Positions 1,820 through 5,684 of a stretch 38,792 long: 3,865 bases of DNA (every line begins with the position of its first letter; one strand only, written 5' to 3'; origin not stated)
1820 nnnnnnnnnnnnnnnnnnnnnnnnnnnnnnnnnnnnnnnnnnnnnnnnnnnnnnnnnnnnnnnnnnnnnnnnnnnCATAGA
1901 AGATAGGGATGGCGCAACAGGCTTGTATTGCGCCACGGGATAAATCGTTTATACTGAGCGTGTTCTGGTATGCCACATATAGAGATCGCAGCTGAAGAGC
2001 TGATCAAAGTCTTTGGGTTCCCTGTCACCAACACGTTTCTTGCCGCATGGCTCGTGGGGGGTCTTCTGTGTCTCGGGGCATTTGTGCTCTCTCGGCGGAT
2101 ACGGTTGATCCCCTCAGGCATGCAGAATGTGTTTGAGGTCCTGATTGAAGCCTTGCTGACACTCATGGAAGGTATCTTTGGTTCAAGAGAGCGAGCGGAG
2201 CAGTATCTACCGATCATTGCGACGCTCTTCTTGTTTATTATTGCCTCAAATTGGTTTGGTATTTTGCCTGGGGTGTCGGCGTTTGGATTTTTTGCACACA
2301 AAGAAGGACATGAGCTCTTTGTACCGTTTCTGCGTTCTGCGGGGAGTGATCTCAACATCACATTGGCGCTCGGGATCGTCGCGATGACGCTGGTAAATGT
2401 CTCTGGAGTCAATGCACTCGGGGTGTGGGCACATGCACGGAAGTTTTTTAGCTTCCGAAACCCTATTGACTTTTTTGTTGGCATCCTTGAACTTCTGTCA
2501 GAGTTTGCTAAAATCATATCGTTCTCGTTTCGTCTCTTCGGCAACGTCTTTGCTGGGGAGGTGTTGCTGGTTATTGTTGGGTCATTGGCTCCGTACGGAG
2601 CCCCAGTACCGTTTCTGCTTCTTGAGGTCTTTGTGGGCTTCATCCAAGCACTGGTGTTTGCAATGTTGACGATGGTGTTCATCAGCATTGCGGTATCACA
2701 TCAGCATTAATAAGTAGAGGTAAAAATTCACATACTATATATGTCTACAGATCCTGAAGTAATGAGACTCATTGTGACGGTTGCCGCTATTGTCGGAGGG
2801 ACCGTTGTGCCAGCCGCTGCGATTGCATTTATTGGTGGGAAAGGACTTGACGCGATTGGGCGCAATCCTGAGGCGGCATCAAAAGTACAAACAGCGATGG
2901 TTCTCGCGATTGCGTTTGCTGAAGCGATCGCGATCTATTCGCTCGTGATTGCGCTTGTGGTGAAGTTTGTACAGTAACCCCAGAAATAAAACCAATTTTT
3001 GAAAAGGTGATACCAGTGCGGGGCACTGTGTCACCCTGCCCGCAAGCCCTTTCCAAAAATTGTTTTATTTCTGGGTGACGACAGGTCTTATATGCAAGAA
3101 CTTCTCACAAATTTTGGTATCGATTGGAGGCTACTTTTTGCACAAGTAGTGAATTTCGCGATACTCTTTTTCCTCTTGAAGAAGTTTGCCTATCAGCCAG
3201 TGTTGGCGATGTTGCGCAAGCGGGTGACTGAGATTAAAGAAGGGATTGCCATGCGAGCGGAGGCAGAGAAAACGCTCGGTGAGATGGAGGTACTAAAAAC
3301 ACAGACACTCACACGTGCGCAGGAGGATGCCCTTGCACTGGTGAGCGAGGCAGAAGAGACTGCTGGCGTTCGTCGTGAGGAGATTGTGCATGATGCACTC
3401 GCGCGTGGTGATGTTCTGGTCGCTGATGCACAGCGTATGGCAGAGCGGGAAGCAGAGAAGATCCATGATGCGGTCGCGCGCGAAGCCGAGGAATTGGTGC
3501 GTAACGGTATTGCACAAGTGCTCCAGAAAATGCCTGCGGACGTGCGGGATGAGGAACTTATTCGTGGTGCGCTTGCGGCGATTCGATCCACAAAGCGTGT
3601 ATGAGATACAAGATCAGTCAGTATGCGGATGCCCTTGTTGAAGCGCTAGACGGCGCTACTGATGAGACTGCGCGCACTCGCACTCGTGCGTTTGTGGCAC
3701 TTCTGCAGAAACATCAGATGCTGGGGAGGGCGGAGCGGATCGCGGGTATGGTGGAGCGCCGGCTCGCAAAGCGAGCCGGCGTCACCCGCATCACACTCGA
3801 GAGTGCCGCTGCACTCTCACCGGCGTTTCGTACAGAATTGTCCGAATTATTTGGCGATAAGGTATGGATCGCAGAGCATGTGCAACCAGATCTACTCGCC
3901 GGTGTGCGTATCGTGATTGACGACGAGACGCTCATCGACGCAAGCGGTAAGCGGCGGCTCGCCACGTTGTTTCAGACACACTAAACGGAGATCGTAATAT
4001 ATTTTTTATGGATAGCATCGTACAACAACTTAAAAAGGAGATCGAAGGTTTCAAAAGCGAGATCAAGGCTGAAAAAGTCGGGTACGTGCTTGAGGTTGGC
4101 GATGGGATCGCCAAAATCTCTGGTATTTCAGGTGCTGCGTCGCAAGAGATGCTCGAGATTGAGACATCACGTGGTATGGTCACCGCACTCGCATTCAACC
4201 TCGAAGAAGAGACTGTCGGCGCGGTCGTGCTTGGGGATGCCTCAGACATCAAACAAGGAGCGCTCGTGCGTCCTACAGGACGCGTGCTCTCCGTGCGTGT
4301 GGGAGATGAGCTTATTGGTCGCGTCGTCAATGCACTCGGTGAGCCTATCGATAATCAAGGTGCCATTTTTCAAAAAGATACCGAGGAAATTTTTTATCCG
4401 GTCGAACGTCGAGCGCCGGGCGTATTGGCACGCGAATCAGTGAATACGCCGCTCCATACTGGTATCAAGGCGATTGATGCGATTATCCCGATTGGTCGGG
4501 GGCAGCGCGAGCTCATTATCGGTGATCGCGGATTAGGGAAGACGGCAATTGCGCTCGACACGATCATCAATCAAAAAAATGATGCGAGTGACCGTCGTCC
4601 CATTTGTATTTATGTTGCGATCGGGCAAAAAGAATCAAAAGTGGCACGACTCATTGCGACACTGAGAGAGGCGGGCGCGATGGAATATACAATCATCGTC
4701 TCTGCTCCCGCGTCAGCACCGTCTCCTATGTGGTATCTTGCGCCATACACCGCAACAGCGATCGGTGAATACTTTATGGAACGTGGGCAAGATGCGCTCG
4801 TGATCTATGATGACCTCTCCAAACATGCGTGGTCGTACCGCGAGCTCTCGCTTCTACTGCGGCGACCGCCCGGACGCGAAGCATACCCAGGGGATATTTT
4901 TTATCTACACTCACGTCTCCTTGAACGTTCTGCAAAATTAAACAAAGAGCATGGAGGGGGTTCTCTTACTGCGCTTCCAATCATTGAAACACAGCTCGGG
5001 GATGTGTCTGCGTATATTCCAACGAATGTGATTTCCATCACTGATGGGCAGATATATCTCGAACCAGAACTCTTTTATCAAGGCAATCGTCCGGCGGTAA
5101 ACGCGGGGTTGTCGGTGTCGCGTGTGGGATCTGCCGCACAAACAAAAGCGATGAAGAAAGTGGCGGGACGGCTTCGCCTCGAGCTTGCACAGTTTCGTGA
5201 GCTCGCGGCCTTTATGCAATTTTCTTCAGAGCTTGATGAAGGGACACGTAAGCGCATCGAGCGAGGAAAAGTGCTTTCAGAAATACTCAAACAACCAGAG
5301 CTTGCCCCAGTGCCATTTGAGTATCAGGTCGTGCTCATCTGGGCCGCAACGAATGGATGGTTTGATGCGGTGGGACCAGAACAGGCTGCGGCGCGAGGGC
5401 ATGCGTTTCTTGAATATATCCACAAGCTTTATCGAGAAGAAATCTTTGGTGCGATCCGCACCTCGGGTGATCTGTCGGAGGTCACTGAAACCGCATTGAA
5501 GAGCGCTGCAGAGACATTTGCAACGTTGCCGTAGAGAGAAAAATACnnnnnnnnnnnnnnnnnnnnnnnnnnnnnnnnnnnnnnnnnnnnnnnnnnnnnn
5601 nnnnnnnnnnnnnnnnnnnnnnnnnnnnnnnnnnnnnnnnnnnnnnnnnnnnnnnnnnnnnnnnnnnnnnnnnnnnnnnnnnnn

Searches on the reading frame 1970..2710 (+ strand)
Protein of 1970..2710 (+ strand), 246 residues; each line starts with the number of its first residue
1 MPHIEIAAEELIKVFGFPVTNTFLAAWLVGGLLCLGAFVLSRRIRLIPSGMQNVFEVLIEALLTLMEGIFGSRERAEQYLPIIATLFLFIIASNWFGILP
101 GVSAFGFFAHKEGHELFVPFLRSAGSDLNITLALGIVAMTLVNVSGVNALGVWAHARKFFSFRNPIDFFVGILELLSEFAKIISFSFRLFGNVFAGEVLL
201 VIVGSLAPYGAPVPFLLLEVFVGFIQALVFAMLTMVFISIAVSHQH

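Call 7: search_protein_families(library=pfam, proteins=[window:1970-2710:+], max_evalue=0.001)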
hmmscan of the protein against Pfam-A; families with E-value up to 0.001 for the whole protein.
window:1970-2710:+ (246 aa): 1 family
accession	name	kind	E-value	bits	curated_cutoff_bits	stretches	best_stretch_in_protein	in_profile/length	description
PF00119.25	ATP-synt_A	-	6.7e-42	144.2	33.9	1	24-239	2-217/217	ATP synthase A chain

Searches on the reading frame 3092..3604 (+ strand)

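Call 7: search_protein_families(library=pfam, proteins=[window:3092-3604:+], max_evalue=0.001)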
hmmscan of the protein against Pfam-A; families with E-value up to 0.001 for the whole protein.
window:3092-3604:+ (170 aa): 1 family
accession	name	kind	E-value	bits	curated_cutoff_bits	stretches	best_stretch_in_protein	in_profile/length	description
PF00430.23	ATP-synt_B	-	1.3e-10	41.9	28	1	15-144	2-131/132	ATP synthase B/B' CF(0)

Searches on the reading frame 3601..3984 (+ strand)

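Call 7: search_protein_families(library=pfam, proteins=[window:3601-3984:+], max_evalue=0.001)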
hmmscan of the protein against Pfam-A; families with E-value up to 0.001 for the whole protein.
window:3601-3984:+ (127 aa): 1 family
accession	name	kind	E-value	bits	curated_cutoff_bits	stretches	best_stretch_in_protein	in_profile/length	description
PF00213.23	OSCP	-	5.7e-11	43.2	22.3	1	13-123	54-168/172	ATP synthase delta (OSCP) subunit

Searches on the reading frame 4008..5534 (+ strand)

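Call 7: search_protein_families(library=pfam, proteins=[window:4008-5534:+], max_evalue=0.001)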
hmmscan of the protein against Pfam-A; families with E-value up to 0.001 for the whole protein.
window:4008-5534:+ (508 aa): 3 families
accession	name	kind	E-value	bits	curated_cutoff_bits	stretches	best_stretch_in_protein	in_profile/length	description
PF00006.31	ATP-synt_ab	-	5e-79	265.3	29.5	1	152-371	1-213/213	ATP synthase alpha/beta family, nucleotide-binding domain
PF00306.32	ATP-synt_ab_C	-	1.8e-37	128.9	27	1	378-504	1-126/126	ATP synthase alpha/beta chain, C terminal domain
PF02874.29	ATP-synt_ab_N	-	5.6e-11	43.2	20.9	1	22-91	3-69/69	ATP synthase alpha/beta family, beta-barrel domain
